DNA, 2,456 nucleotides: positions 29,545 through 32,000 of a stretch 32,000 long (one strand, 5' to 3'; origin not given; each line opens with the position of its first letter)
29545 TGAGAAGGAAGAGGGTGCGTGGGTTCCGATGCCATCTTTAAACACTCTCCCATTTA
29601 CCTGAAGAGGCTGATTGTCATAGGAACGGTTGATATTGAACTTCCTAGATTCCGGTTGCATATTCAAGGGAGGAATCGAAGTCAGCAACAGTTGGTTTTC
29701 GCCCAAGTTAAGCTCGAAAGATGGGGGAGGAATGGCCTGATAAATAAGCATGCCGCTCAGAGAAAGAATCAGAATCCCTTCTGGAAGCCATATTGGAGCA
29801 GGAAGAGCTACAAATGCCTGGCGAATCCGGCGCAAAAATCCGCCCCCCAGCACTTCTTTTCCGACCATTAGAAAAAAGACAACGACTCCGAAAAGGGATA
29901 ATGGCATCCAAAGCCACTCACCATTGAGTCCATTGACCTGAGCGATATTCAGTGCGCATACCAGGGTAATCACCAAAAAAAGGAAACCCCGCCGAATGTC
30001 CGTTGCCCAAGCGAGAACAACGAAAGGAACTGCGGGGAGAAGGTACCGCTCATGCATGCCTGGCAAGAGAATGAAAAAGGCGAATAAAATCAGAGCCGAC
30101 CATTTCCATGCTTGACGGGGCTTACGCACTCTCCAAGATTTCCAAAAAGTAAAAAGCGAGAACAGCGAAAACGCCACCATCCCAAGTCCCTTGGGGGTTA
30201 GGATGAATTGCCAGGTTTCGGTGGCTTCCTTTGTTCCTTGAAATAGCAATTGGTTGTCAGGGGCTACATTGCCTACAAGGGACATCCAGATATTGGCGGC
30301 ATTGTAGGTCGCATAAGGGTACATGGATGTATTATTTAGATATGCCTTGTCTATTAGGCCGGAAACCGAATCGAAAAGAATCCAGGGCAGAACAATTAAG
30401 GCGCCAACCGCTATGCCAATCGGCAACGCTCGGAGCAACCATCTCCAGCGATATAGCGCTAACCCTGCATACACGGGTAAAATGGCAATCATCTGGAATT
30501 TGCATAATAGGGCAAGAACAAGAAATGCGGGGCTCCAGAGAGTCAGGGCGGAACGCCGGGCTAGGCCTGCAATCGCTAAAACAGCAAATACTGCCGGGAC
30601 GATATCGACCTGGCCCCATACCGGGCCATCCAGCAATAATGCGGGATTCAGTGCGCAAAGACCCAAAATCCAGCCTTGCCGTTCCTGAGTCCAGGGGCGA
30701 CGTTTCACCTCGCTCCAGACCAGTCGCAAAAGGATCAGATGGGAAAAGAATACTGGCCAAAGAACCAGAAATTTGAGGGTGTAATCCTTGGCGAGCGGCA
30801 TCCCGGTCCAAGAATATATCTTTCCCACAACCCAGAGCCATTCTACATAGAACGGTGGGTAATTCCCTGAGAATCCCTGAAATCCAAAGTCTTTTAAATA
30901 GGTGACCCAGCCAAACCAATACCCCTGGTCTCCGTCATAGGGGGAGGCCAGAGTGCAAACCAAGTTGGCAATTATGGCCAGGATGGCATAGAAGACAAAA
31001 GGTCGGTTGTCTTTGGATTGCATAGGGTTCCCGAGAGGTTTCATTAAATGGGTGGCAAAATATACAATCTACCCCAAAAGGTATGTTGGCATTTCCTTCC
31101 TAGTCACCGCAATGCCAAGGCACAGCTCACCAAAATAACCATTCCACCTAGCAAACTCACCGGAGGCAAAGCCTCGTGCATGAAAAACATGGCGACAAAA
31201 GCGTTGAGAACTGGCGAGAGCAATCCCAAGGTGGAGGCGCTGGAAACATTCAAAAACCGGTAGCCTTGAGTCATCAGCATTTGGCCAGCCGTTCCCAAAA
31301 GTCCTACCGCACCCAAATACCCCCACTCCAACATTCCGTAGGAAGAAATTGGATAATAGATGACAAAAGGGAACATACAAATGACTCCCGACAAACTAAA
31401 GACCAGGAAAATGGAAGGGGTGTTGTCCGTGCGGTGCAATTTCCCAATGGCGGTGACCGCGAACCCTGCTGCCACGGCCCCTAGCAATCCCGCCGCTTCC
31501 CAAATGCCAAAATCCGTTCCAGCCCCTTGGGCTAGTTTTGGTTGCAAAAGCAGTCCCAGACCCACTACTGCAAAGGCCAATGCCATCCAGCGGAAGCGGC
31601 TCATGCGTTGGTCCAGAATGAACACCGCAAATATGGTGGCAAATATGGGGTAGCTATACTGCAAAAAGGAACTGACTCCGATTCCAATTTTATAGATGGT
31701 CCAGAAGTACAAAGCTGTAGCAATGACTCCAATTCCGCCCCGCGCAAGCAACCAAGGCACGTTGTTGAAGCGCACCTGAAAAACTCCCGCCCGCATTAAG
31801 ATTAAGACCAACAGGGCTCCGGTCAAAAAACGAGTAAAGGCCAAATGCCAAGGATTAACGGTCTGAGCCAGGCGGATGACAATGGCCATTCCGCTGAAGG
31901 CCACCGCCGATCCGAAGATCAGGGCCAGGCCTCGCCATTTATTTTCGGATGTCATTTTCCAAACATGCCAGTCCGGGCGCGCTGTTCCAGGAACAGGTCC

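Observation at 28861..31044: Bacterial ALG6/ALG8-like GT-C enzyme fused to tandem NPCBM lectin-like domains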

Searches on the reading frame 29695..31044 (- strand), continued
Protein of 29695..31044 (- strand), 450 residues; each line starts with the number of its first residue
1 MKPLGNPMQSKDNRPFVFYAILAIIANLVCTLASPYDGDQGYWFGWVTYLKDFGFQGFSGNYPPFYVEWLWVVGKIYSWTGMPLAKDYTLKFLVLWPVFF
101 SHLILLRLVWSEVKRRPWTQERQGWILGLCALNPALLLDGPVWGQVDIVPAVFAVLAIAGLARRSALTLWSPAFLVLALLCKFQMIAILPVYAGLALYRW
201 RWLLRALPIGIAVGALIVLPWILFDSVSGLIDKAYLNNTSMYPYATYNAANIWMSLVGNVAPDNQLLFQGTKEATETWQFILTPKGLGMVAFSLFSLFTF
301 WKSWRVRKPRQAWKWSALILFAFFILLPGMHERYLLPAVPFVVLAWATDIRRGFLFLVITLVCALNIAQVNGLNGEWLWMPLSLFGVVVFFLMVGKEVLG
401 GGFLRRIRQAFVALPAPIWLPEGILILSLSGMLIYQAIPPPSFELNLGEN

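Call 48: search_solved_structures(query=A4, max_evalue=10, show_alignments=3)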
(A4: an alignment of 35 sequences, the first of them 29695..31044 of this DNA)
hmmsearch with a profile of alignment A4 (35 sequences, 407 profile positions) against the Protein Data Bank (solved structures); distinct sequences matched with E-value up to 10: 4.
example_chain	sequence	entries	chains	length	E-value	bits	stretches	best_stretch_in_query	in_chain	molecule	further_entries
6snh_X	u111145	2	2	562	1.4e-10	44.1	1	33-374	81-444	Dolichyl pyrophosphate Man9GlcNAc2 alpha-1,3-glucosyltransferase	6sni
23gx_B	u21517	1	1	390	1.8e-05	27.3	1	56-345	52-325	GPI mannosyltransferase 1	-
23gf_B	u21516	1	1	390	3.7e-05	26.2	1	59-345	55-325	GPI mannosyltransferase 1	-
6a3w_A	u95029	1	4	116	1.3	11.3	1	41-72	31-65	utomilumab VH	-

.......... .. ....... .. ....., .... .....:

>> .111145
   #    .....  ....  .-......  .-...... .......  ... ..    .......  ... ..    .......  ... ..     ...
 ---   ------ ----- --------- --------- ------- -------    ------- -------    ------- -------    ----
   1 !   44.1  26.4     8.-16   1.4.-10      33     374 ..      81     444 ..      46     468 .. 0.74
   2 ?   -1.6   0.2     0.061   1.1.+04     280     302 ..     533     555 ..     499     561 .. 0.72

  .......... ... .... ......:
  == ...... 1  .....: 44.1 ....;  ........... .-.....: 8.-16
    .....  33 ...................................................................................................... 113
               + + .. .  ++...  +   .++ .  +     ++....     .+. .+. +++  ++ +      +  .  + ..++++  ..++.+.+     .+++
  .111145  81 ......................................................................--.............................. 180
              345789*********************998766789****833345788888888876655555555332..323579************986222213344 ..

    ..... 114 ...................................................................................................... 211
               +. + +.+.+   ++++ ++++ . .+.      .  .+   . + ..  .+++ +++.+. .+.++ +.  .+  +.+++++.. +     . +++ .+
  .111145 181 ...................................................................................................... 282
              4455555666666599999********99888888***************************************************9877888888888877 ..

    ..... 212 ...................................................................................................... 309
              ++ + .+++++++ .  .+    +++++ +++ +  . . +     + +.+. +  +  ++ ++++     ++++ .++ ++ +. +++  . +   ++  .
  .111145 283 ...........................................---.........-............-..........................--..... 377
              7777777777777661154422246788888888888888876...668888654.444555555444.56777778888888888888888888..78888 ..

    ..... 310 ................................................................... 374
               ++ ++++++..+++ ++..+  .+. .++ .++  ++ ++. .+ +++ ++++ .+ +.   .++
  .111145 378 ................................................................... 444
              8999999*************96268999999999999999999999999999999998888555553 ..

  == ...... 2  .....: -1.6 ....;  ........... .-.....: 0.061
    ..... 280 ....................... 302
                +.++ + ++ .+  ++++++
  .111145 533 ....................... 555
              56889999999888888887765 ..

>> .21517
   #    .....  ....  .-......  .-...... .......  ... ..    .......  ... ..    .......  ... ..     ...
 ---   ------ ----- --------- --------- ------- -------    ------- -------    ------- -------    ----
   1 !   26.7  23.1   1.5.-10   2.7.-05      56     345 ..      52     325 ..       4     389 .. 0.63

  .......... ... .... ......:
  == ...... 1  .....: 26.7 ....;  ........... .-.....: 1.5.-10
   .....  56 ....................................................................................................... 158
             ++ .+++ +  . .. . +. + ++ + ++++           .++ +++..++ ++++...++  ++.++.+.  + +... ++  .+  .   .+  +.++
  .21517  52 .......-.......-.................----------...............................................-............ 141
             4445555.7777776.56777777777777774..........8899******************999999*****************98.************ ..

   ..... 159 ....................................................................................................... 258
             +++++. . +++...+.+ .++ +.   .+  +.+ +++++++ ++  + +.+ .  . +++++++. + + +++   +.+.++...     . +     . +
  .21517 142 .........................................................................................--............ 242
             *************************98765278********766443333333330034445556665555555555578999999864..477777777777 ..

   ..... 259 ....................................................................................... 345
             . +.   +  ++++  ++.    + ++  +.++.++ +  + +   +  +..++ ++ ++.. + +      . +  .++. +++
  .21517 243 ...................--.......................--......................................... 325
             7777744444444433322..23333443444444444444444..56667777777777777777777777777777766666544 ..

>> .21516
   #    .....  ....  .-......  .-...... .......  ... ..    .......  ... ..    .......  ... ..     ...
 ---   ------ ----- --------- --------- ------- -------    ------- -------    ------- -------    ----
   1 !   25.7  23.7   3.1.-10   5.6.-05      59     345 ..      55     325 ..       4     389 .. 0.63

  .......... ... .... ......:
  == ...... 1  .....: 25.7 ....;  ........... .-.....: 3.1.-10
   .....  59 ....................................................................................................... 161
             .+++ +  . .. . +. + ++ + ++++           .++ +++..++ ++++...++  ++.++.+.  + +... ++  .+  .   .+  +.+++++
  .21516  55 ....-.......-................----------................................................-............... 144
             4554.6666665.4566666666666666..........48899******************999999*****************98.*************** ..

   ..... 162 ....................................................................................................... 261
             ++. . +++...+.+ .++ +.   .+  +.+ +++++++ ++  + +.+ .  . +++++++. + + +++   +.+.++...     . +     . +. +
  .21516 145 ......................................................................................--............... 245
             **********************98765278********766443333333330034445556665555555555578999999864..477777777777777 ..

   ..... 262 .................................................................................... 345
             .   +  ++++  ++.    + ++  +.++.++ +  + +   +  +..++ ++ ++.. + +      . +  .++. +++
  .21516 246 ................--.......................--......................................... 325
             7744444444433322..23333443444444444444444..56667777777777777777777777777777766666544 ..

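Call 55: find_encoding_contigs(protein=P0001, flank=6000, max_places=3)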
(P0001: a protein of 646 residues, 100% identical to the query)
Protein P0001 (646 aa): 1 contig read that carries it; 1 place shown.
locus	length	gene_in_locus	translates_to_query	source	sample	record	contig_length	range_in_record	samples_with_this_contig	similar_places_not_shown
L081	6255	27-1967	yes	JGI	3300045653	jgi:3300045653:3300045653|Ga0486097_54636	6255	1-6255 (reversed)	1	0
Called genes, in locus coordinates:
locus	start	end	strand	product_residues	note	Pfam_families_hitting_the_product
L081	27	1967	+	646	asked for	PF08305:NPCBM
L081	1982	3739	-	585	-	-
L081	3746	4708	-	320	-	PF00535:Glycos_transf_2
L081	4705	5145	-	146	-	PF04138:GtrA_DPMS_TM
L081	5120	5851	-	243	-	PF13489:Methyltransf_23 (weak)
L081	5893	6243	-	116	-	-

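Call 69: search_protein_families(library=pfam, alignment_id=A6, max_evalue=0.001)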
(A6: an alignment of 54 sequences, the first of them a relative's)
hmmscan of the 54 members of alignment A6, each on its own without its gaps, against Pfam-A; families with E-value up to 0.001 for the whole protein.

A. member 1, P0121 (578 aa): 1 family
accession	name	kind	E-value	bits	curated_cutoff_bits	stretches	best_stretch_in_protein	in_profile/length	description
PF08305.17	NPCBM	-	8.8e-24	84.5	23.9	1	445-572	5-134/137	NPCBM/NEW2 domain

B. families by the number of members that match (of 54 scanned): 5 families
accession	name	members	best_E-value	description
PF08305.17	NPCBM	47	8.3e-34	NPCBM/NEW2 domain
PF03155.21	Alg6_Alg8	4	3.9e-10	ALG6, ALG8 glycosyltransferase family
PF24696.1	UGSC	1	5.5e-08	UGSC family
PF09594.16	GT87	1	2.2e-05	Glycosyltransferase family 87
PF03040.20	CemA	1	0.00066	CemA family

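Call 70: search_protein_families(library=pfam, alignment_id=A5, max_evalue=0.001)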
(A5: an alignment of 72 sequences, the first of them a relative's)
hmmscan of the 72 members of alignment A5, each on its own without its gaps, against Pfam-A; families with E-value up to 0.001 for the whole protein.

A. member 1, P0182 (512 aa): 1 family
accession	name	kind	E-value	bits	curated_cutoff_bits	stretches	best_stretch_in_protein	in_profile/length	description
PF09594.16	GT87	-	1.4e-07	31.9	25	1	113-254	16-157/237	Glycosyltransferase family 87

B. families by the number of members that match (of 72 scanned): 14 families
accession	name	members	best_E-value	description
PF09594.16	GT87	41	3.5e-19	Glycosyltransferase family 87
PF03155.21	Alg6_Alg8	20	4.8e-12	ALG6, ALG8 glycosyltransferase family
PF08305.17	NPCBM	14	1.5e-42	NPCBM/NEW2 domain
PF13231.12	PMT_2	12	4.2e-17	Dolichyl-phosphate-mannose-protein mannosyltransferase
PF06728.19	PIG-U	10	9.6e-11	GPI transamidase subunit PIG-U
PF05208.19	ALG3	10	3.1e-06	ALG3 protein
PF16192.10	PMT_4TMC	6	3.3e-25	C-terminal four TMM region of protein-O-mannosyltransferase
PF02366.24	PMT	6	7.8e-21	Dolichyl-phosphate-mannose-protein mannosyltransferase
PF00754.31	F5_F8_type_C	2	9.4e-07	F5/8 type C domain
PF22633.2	F5_F8_type_C_2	2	6.4e-05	NedA-like, galactose-binding domain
PF12666.12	PrgI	1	2.7e-05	PrgI family protein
PF18967.5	PycTM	1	0.00021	Pycsar effector protein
PF15971.10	Mannosyl_trans4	1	0.00031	DolP-mannose mannosyltransferase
PF13273.12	DUF4064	1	0.00038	Protein of unknown function (DUF4064)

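Call 78: list_cluster_members(proteins=[P0019, P0021, P0025, P0027, P0040, P0050, P0067, P0094])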
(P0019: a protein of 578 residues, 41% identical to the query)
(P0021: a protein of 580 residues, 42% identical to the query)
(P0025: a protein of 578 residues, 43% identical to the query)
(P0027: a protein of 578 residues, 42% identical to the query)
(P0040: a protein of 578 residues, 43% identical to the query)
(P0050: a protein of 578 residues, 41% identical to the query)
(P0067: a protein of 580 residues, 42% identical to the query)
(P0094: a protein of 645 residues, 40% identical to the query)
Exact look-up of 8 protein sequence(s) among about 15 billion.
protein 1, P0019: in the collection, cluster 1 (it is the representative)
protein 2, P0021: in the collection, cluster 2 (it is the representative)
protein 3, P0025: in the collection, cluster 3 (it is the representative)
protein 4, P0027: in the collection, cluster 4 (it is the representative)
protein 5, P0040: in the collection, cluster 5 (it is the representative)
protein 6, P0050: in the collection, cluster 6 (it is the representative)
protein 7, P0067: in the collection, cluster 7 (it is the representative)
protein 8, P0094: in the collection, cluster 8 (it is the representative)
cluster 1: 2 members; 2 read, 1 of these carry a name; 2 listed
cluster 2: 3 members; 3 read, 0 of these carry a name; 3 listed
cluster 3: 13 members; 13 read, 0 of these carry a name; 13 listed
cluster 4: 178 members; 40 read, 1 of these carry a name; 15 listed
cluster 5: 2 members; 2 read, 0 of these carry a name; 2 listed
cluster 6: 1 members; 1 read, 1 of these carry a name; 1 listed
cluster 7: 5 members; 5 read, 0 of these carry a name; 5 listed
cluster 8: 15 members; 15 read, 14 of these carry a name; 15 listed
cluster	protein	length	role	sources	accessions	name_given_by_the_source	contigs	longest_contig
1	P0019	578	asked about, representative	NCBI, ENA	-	-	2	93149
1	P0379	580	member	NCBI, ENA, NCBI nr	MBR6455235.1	MAG: NPCBM/NEW2 domain-containing protein [Fibrobacter sp.] | NPCBM/NEW2 domain-containing protein [Fibrobacter sp.]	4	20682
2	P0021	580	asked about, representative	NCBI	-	-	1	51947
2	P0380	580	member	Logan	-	-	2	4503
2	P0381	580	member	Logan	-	-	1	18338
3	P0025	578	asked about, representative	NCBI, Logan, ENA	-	-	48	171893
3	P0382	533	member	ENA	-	-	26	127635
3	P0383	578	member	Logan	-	-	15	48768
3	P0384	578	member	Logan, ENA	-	-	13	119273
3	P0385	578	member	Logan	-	-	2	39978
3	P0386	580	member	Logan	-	-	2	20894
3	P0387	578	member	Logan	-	-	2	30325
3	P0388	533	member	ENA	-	-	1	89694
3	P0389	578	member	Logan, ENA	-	-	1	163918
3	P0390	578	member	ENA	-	-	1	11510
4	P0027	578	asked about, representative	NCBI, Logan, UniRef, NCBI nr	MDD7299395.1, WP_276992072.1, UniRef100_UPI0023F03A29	NPCBM/NEW2 domain-containing protein [Fibrobacter intestinalis] | NPCBM/NEW2 domain-containing protein n=1 Tax=Fibrobacter intestinalis TaxID=28122 ...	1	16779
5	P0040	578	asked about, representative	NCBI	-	-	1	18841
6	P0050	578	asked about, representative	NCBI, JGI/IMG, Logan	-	Gpi18-like mannosyltransferase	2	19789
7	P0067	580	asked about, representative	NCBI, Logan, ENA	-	-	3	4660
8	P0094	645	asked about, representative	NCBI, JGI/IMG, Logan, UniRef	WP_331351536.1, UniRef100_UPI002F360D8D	NPCBM/NEW2 domain-containing protein [Cellvibrio sp. UBA7671] | NPCBM/NEW2 domain-containing protein n=1 Tax=Cellvibrio sp. UBA7671 TaxID=1946312 ...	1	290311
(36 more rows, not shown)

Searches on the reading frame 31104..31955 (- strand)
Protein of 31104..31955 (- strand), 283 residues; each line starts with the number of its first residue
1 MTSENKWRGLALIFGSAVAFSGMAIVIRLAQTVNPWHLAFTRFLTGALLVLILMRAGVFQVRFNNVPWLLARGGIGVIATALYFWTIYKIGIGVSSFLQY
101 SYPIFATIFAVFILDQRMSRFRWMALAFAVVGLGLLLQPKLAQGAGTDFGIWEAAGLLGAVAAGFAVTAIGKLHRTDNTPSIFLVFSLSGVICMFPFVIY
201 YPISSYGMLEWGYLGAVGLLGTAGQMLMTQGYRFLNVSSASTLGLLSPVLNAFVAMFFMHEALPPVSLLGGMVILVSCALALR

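Call 3: search_protein_families(library=pfam, proteins=[window:31104-31955:-], max_evalue=1)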
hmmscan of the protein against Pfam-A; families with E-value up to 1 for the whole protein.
window:31104-31955:- (283 aa): 2 families
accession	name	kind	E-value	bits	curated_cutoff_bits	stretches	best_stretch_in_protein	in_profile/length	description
PF00892.27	EamA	-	5.6e-30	104.8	28.2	2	8-137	2-134/135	EamA-like transporter family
PF09813.14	Coa3_cc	-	0.8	9.8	27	1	73-90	19-36/48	Cytochrome c oxidase assembly factor 3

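Call 4: search_protein_families(library=ncbifam, proteins=[window:31104-31955:-], max_evalue=1)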
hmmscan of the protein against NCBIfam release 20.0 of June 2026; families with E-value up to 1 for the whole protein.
window:31104-31955:- (283 aa): 2 families
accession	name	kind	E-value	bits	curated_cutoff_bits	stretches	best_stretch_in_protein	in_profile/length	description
TIGR00950.1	2A78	equivalog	9.9e-17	61.2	230.2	1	19-277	2-262/264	carboxylate/amino acid/amine transporter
TIGR03340.1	phn_DUF6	hypoth_equivalog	0.014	15.1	288.15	1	40-150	37-147/281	phosphonate utilization associated putative membrane protein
